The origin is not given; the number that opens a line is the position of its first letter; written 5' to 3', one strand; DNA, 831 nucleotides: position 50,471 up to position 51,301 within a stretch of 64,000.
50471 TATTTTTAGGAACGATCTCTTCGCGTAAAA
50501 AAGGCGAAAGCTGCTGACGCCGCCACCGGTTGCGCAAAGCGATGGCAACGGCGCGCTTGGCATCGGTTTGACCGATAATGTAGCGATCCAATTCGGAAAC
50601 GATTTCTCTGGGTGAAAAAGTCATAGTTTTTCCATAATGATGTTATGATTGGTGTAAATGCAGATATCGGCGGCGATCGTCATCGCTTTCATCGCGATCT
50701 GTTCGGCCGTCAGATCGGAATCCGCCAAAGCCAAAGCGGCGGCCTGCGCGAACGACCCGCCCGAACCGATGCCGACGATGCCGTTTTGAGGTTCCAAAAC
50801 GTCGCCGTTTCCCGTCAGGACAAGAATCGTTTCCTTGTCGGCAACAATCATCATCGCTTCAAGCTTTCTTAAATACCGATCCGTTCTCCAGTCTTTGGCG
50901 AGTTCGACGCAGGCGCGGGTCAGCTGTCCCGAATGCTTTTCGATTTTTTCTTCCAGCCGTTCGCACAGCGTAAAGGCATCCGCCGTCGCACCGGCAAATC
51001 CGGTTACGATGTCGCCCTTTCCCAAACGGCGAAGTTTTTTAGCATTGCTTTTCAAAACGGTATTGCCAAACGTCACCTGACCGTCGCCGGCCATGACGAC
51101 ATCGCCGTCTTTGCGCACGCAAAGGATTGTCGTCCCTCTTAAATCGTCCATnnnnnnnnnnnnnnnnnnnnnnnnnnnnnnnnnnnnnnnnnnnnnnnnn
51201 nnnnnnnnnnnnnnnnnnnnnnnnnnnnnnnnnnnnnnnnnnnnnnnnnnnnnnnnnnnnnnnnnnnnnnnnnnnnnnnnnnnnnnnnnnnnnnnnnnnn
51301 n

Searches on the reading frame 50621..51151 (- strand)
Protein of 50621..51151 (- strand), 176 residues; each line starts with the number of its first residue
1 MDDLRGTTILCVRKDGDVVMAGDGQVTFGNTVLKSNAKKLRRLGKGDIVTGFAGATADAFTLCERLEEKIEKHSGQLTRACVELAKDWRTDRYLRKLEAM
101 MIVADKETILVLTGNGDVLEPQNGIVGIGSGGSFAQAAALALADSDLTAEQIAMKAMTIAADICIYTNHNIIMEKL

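Call 6: search_protein_families(library=pfam, proteins=[window:50621-51151:-])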
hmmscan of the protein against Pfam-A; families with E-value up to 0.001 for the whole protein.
window:50621-51151:- (176 aa): 1 family
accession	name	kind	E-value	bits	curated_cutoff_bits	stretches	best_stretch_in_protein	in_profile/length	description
PF00227.31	Proteasome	-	7e-25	88.2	22.4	1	5-174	3-187/189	Proteasome subunit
